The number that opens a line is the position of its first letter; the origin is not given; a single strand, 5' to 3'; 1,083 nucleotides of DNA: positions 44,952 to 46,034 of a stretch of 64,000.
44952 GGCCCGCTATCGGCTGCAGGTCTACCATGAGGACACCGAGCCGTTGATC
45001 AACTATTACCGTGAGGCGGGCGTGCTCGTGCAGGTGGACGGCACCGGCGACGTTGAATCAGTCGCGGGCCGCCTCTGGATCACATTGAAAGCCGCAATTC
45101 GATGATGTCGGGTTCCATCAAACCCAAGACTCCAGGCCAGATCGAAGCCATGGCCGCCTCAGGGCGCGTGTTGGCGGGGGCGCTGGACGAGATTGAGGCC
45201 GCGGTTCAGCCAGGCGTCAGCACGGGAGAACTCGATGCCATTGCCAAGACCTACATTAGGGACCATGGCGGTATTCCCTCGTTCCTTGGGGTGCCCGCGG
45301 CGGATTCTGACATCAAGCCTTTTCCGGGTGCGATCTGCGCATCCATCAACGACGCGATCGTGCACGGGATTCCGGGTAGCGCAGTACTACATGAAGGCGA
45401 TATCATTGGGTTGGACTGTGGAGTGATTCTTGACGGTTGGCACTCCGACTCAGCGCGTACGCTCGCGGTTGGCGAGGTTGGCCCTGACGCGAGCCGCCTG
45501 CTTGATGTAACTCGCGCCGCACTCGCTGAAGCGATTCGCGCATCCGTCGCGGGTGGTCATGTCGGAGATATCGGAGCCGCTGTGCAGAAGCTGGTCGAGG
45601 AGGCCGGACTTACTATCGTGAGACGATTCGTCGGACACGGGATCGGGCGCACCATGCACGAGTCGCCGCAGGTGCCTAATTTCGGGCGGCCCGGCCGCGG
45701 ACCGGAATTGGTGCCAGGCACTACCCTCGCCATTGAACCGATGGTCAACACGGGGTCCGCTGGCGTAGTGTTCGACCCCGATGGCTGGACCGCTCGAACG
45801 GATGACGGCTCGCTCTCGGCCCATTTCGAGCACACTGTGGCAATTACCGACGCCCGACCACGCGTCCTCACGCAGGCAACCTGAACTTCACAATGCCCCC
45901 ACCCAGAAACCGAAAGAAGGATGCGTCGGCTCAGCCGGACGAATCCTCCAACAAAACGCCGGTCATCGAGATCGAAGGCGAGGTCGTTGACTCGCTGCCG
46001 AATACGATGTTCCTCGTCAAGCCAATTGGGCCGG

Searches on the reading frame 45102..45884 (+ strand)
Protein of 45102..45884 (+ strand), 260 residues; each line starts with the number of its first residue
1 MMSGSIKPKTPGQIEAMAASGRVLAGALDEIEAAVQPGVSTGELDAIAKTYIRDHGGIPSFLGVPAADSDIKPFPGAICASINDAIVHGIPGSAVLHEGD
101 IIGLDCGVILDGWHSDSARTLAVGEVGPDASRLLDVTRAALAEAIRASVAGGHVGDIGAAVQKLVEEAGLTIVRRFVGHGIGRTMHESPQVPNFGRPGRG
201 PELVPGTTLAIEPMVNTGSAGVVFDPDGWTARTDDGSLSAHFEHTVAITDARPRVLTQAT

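Call 28: find_encoding_contigs(protein=window:45102-45884:+, flank=10000, max_places=1)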
Protein window:45102-45884:+ (260 aa): 8 contigs read that carry it; 1 place shown.
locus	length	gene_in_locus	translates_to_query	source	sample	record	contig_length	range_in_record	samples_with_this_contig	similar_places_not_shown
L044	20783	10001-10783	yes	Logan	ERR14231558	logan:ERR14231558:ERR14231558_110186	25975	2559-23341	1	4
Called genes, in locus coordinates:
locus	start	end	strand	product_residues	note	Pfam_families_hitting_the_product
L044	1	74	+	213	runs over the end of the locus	PF00297:Ribosomal_L3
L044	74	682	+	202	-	PF00573:Ribosomal_L4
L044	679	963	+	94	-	PF00276:Ribosomal_L23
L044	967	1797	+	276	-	PF00181:Ribosomal_L2_N, PF03947:Ribosomal_L2_C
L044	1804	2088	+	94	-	PF00203:Ribosomal_S19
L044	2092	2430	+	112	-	PF00237:Ribosomal_L22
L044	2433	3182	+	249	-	PF07650:KH_2, PF00189:Ribosomal_S3_C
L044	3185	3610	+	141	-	PF00252:Ribosomal_L16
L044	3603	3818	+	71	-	PF00831:Ribosomal_L29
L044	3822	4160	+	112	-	PF00366:Ribosomal_S17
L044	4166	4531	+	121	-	PF00238:Ribosomal_L14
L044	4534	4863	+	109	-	PF17136:ribosomal_L24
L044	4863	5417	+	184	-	PF00281:Ribosomal_L5, PF00673:Ribosomal_L5_C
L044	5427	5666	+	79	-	PF00253:Ribosomal_S14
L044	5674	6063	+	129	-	PF00410:Ribosomal_S8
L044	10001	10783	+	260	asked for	PF00557:Peptidase_M24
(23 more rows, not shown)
